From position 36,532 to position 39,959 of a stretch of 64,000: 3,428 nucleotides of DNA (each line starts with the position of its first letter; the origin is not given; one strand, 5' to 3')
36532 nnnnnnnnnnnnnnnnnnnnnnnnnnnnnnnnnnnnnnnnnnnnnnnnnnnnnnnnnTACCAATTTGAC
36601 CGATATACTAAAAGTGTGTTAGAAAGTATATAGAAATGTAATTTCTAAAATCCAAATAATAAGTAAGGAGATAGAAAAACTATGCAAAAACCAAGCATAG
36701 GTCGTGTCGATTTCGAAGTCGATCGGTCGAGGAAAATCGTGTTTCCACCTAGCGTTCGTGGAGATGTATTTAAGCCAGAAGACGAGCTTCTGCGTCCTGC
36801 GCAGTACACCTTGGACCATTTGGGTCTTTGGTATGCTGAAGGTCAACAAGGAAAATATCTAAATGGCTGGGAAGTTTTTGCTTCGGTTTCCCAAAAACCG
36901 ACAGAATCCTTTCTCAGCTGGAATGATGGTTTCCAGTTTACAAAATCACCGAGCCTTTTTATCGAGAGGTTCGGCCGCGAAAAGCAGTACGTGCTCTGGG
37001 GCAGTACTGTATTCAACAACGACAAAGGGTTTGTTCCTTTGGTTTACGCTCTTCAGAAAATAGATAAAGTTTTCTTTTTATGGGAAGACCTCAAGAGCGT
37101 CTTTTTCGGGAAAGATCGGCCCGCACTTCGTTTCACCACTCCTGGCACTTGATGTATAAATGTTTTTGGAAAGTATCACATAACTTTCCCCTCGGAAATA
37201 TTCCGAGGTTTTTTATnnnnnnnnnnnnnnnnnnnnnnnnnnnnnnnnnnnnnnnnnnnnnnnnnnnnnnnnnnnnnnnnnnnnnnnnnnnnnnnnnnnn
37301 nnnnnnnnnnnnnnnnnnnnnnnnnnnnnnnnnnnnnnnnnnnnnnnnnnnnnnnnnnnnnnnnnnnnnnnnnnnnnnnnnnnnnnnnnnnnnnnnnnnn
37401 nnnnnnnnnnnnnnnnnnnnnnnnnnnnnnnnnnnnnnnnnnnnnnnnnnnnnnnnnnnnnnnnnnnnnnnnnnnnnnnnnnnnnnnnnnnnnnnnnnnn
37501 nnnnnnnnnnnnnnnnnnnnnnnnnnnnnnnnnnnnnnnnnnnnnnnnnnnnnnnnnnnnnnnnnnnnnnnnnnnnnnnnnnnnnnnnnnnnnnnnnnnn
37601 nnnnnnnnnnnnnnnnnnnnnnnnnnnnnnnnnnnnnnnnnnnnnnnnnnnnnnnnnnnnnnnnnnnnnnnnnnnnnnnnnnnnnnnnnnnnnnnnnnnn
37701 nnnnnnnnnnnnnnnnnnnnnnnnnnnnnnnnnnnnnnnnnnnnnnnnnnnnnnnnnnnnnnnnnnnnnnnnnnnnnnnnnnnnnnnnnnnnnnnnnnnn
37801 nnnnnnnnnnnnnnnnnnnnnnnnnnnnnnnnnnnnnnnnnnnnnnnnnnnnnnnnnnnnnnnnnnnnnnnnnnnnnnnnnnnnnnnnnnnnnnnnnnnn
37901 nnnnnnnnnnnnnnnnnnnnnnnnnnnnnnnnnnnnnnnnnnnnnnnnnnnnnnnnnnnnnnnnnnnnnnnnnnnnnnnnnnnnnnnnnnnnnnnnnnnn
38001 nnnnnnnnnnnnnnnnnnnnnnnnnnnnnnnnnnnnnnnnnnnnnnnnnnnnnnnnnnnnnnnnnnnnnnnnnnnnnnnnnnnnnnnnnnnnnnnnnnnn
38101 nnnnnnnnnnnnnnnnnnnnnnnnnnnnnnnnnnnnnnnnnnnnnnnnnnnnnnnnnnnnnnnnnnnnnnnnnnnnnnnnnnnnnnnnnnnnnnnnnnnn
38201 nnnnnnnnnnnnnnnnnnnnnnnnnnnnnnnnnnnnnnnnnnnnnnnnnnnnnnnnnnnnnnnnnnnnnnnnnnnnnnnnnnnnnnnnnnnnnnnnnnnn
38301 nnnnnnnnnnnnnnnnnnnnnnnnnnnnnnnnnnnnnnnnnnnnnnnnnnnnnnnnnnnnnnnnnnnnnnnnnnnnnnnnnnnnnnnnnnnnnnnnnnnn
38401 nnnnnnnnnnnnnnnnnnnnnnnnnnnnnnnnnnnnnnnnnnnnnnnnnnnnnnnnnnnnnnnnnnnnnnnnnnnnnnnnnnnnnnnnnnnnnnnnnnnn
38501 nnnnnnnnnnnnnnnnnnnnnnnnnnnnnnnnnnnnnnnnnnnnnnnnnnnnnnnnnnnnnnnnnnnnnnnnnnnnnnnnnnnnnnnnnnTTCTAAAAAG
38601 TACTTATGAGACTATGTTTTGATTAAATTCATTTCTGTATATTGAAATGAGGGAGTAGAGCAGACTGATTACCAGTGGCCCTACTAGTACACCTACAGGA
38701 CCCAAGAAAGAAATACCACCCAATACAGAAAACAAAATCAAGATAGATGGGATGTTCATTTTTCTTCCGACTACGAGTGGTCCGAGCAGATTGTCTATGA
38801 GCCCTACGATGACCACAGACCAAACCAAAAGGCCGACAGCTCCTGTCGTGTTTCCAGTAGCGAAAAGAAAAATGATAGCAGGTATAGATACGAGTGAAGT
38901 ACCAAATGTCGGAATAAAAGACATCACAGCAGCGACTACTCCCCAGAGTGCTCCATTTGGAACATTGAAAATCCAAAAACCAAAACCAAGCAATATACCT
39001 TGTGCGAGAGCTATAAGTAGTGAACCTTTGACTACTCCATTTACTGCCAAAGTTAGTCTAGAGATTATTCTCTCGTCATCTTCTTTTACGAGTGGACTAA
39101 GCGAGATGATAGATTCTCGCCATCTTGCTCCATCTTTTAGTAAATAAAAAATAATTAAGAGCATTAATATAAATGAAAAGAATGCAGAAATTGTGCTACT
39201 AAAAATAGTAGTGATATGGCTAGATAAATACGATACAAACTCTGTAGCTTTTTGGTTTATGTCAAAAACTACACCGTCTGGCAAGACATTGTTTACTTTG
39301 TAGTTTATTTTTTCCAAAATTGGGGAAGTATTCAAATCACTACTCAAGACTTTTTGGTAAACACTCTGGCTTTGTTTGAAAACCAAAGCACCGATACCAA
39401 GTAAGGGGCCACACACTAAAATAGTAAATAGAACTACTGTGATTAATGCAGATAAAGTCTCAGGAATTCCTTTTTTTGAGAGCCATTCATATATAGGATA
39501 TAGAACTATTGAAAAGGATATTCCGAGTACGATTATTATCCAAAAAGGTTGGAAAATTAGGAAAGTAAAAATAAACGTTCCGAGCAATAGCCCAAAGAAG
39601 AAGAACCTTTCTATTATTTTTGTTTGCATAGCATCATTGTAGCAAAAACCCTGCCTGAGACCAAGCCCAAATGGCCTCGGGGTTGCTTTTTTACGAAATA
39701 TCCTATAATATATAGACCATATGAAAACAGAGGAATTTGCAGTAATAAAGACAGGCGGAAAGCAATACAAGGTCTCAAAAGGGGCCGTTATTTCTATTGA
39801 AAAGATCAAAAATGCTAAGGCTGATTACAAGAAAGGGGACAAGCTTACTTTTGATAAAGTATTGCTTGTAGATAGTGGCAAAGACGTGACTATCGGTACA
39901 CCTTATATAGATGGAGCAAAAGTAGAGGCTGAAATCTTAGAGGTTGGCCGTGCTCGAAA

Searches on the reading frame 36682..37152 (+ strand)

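Call 29: search_protein_families(library=pfam, proteins=[window:36682-37152:+], max_evalue=0.01)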
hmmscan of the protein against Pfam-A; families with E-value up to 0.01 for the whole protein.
window:36682-37152:+ (156 aa): 0 families

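Call 59: search_protein_families(library=padloc, proteins=[window:36682-37152:+], max_evalue=1)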
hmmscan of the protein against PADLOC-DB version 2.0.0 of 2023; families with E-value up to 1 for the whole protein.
window:36682-37152:+ (156 aa): 0 families

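Call 60: search_protein_families(library=phrogs, proteins=[window:36682-37152:+], max_evalue=1)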
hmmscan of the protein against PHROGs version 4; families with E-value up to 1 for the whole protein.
window:36682-37152:+ (156 aa): 1 family
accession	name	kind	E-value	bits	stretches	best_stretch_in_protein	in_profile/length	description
phrog_6690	-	unknown function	0.33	12.1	0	127-146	52-71/72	-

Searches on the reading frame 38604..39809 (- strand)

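Call 58: search_protein_families(library=pfam, proteins=[window:38604-39809:-], max_evalue=0.001)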
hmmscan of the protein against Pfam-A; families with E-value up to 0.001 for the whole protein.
window:38604-39809:- (401 aa): 1 family
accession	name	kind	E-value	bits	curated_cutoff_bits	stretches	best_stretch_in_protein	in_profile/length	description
PF01594.21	AI-2E_transport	-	9.1e-56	189.8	34.3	1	71-391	4-326/327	AI-2E family transporter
